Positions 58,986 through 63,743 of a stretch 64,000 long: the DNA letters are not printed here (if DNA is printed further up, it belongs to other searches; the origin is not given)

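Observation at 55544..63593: Tandem paralogous giant secreted metzincin / PKD / TIG / Cys-repeat / dockerin-like proteins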

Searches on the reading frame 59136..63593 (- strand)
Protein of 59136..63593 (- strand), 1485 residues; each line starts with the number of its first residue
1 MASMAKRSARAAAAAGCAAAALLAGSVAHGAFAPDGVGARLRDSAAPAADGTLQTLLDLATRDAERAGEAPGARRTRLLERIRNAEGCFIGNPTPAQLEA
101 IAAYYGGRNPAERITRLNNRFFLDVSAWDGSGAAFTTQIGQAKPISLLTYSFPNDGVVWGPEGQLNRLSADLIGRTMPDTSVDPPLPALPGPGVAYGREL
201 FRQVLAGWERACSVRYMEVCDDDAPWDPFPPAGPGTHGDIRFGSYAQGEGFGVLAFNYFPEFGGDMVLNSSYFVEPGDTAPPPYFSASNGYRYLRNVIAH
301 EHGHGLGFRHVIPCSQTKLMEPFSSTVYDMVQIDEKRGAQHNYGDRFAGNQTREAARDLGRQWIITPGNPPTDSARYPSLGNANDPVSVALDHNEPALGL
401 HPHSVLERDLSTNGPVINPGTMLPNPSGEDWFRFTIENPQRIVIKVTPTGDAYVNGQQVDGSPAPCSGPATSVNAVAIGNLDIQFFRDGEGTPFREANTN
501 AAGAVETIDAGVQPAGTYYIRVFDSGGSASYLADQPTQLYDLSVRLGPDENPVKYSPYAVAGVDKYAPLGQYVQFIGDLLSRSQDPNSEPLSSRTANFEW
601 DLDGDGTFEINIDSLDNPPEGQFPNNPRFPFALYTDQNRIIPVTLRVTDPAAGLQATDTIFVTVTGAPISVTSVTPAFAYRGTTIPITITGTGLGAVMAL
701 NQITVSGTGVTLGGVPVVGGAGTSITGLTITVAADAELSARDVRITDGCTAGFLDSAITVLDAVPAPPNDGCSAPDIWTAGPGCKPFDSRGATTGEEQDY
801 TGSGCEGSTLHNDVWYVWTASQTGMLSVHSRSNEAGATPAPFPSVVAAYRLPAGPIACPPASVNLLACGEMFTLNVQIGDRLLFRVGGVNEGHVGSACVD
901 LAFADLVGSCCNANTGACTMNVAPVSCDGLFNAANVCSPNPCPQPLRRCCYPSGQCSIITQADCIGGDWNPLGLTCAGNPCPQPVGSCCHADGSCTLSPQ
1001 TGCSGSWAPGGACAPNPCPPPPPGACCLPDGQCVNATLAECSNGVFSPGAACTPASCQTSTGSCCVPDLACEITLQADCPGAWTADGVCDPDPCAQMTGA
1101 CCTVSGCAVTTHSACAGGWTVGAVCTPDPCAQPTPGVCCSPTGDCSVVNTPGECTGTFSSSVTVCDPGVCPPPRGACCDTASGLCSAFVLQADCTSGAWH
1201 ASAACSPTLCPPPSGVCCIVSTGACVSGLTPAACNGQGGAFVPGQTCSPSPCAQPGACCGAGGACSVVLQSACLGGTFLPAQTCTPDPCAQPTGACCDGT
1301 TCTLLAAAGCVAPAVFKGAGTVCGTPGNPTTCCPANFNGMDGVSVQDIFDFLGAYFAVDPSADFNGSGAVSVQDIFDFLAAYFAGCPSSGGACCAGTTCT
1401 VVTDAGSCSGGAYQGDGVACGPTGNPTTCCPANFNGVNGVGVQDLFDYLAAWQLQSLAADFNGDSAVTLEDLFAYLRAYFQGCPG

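Call 3: search_protein_families(library=pfam, proteins=[window:59136-63593:-], max_evalue=0.01)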
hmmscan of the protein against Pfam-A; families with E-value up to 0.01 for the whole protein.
window:59136-63593:- (1485 aa): 2 families
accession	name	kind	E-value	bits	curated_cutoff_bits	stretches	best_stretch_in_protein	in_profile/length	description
PF04151.21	PPC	-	4.3e-05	24.7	25.9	1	429-523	2-69/70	Bacterial pre-peptidase C-terminal domain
PF00413.30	Peptidase_M10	-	0.00079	19.8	24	1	247-344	68-159/159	Matrixin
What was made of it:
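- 62025..62309 (-): B: PPC-like domain. Pfam 24.7 bits against a cut-off of 25.9 (call 3)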

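Call 4: search_protein_families(library=ncbifam, proteins=[window:59136-63593:-], max_evalue=0.01)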
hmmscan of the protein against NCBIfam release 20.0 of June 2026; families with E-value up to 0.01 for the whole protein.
window:59136-63593:- (1485 aa): 1 family
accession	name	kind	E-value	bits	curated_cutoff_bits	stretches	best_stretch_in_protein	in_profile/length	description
NF041540.1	dockerin_GC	domain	3.1e-17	62.7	29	2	1430-1483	1-67/67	GC-type dockerin domain-anchored protein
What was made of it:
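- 59139..59306 (-): B: second, terminal GC-type dockerin (ends ...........). NF041540 at 62.7 bits with 2 stretches (call 4)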
